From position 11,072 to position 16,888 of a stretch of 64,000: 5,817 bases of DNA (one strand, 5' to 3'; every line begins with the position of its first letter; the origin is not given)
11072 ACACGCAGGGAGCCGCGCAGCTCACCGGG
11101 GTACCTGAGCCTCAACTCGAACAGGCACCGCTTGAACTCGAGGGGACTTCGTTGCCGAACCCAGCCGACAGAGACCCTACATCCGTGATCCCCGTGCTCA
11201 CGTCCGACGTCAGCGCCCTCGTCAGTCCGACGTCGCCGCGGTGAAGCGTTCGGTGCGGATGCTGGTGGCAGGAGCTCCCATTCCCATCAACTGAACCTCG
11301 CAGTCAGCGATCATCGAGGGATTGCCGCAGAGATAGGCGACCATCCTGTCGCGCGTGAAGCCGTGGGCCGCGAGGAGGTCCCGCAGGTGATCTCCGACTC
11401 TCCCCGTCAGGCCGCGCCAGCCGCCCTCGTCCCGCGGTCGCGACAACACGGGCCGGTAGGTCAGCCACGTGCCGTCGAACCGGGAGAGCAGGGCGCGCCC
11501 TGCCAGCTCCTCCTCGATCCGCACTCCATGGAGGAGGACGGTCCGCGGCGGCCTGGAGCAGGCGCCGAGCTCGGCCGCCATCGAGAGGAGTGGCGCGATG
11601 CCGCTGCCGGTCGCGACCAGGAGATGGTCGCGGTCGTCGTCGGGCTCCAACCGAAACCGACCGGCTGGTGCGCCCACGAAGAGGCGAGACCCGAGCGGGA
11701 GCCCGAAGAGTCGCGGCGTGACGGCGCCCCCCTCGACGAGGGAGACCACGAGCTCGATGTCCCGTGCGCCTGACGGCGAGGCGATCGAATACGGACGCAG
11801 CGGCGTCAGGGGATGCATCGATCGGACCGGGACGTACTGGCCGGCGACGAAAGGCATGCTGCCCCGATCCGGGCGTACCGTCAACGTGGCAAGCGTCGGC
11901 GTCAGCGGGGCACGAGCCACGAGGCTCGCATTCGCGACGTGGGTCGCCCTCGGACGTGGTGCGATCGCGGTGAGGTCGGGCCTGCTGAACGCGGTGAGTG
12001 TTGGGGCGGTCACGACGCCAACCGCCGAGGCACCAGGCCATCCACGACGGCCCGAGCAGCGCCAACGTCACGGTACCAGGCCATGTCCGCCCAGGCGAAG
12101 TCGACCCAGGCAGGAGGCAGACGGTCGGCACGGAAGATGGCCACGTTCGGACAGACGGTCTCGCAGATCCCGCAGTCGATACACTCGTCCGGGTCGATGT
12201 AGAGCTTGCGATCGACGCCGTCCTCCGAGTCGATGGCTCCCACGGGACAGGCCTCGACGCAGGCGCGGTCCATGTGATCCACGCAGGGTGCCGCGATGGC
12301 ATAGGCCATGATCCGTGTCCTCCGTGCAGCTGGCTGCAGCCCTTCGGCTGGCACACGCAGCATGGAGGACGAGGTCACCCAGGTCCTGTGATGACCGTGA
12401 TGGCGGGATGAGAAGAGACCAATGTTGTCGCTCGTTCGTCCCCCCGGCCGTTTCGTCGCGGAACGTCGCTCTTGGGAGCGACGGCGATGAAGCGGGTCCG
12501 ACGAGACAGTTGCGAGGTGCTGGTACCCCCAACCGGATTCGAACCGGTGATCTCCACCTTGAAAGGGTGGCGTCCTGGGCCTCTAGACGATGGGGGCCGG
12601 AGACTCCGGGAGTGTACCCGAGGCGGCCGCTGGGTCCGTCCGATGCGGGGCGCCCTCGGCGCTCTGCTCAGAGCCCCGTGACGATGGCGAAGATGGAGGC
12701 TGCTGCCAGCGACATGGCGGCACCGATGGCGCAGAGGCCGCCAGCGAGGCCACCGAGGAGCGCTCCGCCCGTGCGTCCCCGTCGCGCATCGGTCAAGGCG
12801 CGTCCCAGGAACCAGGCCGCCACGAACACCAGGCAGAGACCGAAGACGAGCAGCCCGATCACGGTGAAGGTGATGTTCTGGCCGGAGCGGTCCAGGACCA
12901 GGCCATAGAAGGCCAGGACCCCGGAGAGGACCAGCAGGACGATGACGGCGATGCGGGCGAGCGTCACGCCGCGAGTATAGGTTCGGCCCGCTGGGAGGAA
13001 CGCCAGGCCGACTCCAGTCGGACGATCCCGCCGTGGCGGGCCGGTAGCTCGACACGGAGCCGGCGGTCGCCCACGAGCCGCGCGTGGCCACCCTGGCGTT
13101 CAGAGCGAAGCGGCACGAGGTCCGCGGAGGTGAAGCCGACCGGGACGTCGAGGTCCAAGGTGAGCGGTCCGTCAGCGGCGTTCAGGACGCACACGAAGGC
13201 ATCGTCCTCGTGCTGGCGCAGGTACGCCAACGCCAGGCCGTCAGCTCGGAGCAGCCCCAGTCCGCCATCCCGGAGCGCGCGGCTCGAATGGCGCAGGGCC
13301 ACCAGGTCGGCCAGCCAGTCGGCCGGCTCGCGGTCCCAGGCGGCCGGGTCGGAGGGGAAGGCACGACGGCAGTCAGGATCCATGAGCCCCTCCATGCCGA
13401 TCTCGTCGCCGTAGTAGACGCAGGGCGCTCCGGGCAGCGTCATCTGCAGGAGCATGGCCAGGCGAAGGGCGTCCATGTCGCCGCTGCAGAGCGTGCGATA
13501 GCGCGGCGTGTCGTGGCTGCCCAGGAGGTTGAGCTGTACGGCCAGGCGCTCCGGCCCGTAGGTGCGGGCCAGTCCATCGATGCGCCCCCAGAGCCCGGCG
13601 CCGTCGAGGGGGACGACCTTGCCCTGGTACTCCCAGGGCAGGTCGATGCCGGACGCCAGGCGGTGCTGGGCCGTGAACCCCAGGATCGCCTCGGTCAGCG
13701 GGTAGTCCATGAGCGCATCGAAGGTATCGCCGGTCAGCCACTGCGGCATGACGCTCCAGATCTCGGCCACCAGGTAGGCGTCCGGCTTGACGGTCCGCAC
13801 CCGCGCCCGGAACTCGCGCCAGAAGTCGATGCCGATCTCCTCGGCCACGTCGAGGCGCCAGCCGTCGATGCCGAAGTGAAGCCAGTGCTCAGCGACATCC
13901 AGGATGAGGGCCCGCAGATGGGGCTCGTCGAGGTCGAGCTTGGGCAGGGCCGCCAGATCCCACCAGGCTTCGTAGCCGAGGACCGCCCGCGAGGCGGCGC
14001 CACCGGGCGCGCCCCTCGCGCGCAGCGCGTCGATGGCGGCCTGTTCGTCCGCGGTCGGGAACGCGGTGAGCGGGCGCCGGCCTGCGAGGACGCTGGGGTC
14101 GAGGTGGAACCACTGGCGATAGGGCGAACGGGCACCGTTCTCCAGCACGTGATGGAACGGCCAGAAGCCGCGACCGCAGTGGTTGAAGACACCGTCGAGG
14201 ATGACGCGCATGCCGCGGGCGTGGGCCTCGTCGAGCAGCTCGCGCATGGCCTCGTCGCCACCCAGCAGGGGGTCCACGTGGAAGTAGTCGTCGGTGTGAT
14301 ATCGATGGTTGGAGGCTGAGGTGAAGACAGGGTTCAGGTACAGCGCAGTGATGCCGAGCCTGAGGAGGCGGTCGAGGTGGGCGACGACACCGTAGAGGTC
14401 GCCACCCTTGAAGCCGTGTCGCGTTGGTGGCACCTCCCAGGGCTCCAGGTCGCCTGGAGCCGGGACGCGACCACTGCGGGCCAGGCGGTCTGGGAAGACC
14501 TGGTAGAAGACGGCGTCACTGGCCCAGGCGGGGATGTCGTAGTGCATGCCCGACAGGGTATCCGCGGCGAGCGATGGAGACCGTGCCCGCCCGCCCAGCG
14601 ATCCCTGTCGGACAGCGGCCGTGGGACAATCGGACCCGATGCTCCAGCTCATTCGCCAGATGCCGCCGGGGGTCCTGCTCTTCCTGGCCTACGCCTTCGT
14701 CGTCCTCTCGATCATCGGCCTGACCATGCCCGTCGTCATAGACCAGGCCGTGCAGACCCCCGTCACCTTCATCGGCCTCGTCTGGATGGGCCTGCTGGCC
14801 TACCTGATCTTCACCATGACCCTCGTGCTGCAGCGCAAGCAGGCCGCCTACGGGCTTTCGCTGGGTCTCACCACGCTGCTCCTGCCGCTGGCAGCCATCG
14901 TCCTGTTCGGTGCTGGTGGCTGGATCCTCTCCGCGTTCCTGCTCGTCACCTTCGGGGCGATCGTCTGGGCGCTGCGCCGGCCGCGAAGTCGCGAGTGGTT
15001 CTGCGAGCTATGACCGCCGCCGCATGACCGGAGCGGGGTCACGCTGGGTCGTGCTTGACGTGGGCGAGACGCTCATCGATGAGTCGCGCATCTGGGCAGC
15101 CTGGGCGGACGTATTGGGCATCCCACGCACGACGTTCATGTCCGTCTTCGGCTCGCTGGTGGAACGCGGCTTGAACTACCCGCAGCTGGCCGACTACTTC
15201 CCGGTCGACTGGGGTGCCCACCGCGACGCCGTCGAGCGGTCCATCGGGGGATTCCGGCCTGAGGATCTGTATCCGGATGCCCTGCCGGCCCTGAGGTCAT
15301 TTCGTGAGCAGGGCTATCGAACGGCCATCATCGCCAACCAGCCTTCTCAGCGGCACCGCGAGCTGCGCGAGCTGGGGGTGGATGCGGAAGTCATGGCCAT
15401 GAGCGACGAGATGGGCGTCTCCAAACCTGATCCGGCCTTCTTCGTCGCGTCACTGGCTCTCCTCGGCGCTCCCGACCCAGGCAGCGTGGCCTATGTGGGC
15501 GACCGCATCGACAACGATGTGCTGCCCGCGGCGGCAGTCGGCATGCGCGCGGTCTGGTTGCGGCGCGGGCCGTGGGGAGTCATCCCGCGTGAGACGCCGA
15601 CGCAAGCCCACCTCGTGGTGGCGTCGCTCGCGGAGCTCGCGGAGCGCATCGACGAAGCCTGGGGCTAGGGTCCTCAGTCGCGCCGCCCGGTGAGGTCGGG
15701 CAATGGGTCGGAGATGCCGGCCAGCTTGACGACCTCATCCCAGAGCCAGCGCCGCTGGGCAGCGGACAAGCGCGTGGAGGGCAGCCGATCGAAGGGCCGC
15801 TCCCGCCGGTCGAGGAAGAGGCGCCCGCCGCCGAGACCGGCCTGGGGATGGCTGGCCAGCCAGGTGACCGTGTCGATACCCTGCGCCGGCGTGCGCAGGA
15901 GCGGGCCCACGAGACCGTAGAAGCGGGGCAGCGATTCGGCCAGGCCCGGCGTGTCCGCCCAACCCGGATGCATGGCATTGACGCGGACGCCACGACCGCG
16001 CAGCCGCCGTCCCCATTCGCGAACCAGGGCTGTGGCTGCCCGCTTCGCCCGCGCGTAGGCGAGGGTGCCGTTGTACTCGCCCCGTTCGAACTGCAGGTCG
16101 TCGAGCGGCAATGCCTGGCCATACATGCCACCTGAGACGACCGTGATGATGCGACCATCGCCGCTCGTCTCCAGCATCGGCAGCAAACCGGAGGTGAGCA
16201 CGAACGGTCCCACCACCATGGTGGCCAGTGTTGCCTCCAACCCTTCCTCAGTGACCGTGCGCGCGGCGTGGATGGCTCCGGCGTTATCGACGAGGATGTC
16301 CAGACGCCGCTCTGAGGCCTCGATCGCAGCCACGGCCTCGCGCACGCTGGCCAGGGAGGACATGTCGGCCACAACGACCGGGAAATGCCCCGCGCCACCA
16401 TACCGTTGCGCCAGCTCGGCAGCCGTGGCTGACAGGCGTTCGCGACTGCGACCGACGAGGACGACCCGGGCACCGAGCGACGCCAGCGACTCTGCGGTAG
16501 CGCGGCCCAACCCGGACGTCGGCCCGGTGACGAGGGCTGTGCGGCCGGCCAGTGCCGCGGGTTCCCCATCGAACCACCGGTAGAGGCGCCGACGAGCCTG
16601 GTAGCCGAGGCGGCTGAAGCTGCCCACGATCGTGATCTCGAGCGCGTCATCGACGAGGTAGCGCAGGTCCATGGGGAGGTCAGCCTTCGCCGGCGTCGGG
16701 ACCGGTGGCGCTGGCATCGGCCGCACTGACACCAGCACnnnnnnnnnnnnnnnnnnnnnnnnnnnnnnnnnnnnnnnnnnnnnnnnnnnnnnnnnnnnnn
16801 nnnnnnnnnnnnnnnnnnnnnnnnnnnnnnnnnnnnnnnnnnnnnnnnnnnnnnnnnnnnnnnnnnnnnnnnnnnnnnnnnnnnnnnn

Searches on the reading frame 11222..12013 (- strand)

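Call 33: search_protein_families(library=pfam, proteins=[window:11222-12013:-])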
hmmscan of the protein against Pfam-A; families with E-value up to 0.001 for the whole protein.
window:11222-12013:- (263 aa): 2 families
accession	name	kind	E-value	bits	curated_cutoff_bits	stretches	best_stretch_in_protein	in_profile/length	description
PF00175.26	NAD_binding_1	-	1.9e-13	51.5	22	1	132-238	1-107/109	Oxidoreductase NAD-binding domain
PF00970.30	FAD_binding_6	-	1.3e-07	32.3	21.1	1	47-120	22-97/99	Oxidoreductase FAD-binding domain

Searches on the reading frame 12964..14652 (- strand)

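Call 5: search_protein_families(library=pfam, proteins=[window:12964-14652:-])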
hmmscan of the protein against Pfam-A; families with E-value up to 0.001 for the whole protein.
window:12964-14652:- (562 aa): 2 families
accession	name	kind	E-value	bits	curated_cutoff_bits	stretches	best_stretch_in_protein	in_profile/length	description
PF00128.31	Alpha-amylase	-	2.4e-59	202.2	22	1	51-446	1-390/446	Alpha amylase, catalytic domain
PF16657.11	Malt_amylase_C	-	3.4e-05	24.3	27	1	473-518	12-54/75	Maltogenic Amylase, C-terminal domain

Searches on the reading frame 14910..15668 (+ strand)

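Call 5: search_protein_families(library=pfam, proteins=[window:14910-15668:+])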
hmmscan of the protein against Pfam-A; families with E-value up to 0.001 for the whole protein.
window:14910-15668:+ (252 aa): 3 families
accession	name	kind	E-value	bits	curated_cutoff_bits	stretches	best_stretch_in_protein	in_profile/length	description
PF00702.32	Hydrolase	-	2.9e-14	54.4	26.4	1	95-211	78-191/191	haloacid dehalogenase-like hydrolase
PF13242.12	Hydrolase_like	-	1.1e-09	38.5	22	1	171-243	3-75/75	HAD-hyrolase-like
PF13419.12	HAD_2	-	3.3e-07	31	23.8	1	120-216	80-177/178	Haloacid dehalogenase-like hydrolase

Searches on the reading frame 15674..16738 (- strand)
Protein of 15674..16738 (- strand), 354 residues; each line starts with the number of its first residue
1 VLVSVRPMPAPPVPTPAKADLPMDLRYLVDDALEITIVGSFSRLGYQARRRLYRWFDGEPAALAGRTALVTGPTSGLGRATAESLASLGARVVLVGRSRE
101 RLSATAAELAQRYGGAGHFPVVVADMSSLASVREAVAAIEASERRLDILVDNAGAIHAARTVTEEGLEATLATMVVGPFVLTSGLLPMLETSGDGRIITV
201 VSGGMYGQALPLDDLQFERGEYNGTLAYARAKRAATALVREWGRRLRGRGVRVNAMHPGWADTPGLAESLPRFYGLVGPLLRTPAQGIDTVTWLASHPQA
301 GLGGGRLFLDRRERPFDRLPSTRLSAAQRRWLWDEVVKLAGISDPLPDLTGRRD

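Call 4: search_protein_families(library=pfam, proteins=[window:15674-16738:-])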
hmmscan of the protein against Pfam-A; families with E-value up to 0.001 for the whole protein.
window:15674-16738:- (354 aa): 6 families
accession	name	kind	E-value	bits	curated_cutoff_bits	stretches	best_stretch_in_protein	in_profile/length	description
PF00106.31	adh_short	-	2.9e-34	118.7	26.6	1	67-267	2-188/195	short chain dehydrogenase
PF13561.12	adh_short_C2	-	2e-27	96.7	27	1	75-271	6-185/236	Enoyl-(Acyl carrier protein) reductase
PF08659.16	KR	-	1.2e-08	35.5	22.6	1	67-172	2-110/180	KR domain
PF01370.27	Epimerase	-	1.7e-08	34.6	20.9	1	68-245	1-159/240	NAD dependent epimerase/dehydratase family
PF14258.12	DUF4350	-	0.00031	21.5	30.4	1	62-203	35-160/181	Domain of unknown function (DUF4350)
PF16363.11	GDP_Man_Dehyd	-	0.00033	20.7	27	1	69-244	1-169/332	GDP-mannose 4,6 dehydratase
